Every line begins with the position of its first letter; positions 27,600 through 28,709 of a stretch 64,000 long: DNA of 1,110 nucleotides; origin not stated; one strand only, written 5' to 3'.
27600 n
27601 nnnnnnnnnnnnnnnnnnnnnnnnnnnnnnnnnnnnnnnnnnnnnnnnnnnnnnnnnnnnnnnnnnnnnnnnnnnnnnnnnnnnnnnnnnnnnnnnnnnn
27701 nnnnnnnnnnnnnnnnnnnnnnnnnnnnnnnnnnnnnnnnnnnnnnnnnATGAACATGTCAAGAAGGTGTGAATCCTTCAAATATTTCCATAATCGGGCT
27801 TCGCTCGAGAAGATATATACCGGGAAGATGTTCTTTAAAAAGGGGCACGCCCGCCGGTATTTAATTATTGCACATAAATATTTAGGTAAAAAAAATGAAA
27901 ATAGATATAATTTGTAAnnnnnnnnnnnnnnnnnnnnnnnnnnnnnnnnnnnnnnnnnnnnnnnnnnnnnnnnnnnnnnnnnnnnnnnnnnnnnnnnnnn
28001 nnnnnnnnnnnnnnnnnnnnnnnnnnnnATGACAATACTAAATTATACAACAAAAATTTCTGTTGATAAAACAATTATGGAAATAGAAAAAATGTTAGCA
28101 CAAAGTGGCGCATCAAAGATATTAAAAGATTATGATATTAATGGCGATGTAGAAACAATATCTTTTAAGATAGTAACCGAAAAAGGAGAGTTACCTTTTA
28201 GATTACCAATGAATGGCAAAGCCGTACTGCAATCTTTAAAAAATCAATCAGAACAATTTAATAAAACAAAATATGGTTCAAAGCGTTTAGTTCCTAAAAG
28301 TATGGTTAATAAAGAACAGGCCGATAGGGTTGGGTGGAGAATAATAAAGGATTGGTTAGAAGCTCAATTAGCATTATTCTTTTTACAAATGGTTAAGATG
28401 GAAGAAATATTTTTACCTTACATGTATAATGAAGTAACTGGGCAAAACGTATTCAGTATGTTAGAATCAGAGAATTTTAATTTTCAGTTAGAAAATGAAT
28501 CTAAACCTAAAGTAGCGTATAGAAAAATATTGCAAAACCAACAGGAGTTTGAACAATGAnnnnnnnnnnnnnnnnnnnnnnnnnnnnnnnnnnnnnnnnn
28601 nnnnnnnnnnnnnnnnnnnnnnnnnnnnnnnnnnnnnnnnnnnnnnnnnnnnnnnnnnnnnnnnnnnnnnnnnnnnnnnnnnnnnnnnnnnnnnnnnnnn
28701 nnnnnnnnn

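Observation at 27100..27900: tRNA and ncRNA island inside the element: canonical tRNA-Ala, a non-canonical tRNA-like gene with an expanded anticodon arm, and a GC-rich structured segment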

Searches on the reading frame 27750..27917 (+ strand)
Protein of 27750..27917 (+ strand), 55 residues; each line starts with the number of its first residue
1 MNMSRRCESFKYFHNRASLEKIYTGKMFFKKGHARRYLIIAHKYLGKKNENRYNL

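Call 8: search_protein_families(library=pfam, proteins=[window:27750-27917:+], max_evalue=0.01)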
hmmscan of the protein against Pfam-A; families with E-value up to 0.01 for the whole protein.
window:27750-27917:+ (55 aa): 0 families

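Call 64: search_protein_representatives(protein=window:27750-27914:+)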
Query: 55 residues. Proteins with E-value up to 0.001 (for the whole library): 0; up to 1e-10: 0; up to 1e-30: 0. The best 0 are listed.

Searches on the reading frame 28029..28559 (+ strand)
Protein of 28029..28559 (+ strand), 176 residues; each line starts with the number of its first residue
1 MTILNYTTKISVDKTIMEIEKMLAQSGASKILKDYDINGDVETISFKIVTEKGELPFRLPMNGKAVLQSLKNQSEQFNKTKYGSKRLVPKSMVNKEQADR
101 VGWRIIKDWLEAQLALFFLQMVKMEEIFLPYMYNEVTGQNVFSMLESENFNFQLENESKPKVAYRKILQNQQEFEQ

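Call 8: search_protein_families(library=pfam, proteins=[window:28029-28559:+], max_evalue=0.01)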
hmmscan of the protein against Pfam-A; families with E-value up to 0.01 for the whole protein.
window:28029-28559:+ (176 aa): 0 families

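Call 14: find_encoding_contigs(protein=window:28029-28559:+, flank=10000, max_places=10)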
Protein window:28029-28559:+ (176 aa): 15 contigs read that carry it; 7 places shown.
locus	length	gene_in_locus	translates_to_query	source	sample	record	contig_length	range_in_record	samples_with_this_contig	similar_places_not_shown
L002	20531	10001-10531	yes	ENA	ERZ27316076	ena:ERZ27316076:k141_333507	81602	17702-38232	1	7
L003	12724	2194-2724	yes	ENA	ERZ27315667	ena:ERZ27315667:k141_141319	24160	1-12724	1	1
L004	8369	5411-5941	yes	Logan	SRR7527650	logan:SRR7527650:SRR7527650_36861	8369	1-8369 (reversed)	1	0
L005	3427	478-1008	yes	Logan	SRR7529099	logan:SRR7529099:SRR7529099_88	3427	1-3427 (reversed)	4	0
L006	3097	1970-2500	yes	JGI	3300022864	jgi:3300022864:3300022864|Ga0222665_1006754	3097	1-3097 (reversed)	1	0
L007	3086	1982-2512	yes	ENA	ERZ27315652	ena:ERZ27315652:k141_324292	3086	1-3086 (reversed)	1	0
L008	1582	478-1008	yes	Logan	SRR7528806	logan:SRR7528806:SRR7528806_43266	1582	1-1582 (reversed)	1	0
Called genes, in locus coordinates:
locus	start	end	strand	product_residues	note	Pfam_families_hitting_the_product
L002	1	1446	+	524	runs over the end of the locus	-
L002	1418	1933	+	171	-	PF01936:NYN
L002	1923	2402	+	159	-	-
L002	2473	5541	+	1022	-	-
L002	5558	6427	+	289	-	-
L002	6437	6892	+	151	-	PF04307:YdjM (weak)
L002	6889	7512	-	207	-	-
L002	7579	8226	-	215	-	-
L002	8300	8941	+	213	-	-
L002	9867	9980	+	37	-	-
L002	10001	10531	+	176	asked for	-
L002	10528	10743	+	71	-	-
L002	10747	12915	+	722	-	PF12705:PDDEXK_1, PF00270:DEAD, PF04851:ResIII, PF00271:Helicase_C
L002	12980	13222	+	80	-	-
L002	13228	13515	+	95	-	-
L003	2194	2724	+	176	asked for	-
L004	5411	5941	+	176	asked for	-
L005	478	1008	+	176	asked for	-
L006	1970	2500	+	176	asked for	-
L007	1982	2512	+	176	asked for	-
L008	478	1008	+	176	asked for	-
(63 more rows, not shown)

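Call 24: find_homologous_proteins(query=window:28029-28559:+, max_evalue=0.001)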
Query window:28029-28559:+ (176 aa): 330 proteins with E <= 0.001 among 349 candidates; the best 120 are listed.
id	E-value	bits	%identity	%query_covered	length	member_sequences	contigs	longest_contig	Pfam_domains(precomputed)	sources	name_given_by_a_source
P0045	4.7e-104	363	98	100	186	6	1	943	-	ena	-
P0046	6.4e-75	268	78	90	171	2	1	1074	-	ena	-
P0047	1.5e-72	260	75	90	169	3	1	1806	-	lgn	-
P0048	2.2e-69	250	73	90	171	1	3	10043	-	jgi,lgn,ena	-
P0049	5.7e-69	249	74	91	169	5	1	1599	-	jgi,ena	-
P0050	2.6e-68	247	74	90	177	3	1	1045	-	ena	-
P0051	7.9e-68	245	72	90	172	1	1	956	-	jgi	-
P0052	4.3e-67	243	71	89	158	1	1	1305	-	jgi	jgi:hypothetical protein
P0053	3.9e-66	240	73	91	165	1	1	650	-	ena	-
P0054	7.5e-65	235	71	88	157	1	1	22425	-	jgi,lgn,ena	-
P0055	2.2e-62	227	69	92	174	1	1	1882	-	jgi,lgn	jgi:hypothetical protein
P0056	1.0e-61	225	67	91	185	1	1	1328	-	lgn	-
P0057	1.2e-61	225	66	90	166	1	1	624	-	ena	-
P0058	5.4e-61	223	65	90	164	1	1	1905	-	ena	-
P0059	8.0e-61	222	68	89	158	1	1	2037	-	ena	-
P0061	2.0e-60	221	67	89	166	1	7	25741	-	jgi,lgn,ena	-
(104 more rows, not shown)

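Call 26: find_encoding_contigs(protein=P0048, flank=5000, max_places=3)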
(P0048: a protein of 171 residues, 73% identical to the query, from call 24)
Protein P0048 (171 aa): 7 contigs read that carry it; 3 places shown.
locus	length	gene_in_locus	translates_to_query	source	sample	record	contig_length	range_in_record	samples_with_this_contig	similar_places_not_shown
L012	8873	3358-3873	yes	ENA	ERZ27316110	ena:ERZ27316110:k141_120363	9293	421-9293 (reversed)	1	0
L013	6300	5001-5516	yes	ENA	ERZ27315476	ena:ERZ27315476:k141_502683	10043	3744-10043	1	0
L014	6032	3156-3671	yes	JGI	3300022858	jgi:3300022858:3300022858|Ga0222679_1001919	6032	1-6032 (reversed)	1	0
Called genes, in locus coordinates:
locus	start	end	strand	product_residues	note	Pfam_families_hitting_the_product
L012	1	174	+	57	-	?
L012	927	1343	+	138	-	-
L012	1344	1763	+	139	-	-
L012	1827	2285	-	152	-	-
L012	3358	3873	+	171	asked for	-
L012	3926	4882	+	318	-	-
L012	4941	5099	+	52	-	-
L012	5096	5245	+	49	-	-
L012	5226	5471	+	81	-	-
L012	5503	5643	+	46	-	-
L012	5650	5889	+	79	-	-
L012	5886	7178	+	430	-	PF01896:DNA_primase_S (faint), PF04104:DNA_primase_lrg (faint)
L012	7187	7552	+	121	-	-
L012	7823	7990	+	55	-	-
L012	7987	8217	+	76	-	-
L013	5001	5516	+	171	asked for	-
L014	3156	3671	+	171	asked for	-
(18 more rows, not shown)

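Call 27: find_encoding_contigs(protein=P0054, flank=5000, max_places=2)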
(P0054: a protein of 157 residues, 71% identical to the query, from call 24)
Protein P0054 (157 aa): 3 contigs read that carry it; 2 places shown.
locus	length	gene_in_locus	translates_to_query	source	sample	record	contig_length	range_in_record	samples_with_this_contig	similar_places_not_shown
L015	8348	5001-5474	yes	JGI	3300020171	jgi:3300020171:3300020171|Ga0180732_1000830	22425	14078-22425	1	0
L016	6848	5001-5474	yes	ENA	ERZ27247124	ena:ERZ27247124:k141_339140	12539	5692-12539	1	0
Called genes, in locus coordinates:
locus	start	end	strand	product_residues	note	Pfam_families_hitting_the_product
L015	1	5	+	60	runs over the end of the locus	-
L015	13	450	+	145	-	-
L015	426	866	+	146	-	-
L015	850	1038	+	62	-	PF04434:SWIM (weak)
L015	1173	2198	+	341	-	-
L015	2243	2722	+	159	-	-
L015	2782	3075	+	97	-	PF22166:WHD_ArnR1, PF14947:HTH_45 (weak)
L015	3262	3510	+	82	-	-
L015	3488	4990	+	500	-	-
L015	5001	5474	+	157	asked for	-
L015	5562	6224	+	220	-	-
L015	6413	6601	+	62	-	-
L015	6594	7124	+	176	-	-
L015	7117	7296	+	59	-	-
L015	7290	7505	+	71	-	-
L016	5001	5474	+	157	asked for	-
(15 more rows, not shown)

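Call 28: find_encoding_contigs(protein=P0061, flank=5000, max_places=4)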
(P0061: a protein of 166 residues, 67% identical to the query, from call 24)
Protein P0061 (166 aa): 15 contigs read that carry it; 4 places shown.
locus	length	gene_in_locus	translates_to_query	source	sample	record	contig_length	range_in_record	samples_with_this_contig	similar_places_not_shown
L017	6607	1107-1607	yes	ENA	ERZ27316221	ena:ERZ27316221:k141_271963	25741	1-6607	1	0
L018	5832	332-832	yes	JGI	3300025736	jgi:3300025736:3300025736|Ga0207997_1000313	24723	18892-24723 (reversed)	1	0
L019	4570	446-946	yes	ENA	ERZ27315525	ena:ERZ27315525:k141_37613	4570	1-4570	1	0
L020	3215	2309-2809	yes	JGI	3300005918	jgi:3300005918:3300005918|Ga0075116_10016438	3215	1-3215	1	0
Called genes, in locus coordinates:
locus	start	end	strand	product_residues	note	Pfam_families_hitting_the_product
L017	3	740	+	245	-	?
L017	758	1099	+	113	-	-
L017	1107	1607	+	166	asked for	-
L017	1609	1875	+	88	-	-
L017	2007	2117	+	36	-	-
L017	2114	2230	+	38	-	-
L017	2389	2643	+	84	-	-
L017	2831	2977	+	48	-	-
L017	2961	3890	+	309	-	PF00227:Proteasome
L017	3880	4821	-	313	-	PF13610:DDE_Tnp_IS240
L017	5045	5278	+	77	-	-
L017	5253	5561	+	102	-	PF13412:HTH_24 (faint)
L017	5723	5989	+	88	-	-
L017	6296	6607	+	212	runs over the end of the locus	PF00589:Phage_integrase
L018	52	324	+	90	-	-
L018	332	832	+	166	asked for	-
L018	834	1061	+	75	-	-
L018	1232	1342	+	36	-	-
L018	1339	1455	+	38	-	-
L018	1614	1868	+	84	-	-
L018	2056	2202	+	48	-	-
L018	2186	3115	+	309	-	PF00227:Proteasome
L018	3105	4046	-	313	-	PF13610:DDE_Tnp_IS240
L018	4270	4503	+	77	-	-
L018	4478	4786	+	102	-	PF13412:HTH_24 (faint)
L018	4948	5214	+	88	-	-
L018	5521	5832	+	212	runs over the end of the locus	PF00589:Phage_integrase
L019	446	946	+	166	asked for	-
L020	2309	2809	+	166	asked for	-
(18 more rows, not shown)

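Call 40: find_encoding_contigs(protein=P0047, flank=3000, max_places=4)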
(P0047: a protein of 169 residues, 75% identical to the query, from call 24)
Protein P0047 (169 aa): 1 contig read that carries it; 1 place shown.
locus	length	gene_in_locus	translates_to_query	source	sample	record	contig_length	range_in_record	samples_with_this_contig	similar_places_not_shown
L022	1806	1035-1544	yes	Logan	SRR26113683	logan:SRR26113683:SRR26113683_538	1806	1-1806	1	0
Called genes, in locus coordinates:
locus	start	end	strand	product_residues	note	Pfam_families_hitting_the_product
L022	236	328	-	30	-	-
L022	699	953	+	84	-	-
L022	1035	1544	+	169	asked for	-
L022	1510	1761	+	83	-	-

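Call 52: find_encoding_contigs(protein=P0045, flank=3000, max_places=6)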
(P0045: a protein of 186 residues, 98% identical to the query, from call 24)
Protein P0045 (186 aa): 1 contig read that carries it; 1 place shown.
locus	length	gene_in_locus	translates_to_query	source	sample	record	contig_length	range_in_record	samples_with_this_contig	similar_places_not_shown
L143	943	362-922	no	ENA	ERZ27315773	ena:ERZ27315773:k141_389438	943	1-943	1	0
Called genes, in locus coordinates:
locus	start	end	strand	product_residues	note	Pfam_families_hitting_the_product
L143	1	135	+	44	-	?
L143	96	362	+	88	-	-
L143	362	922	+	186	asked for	-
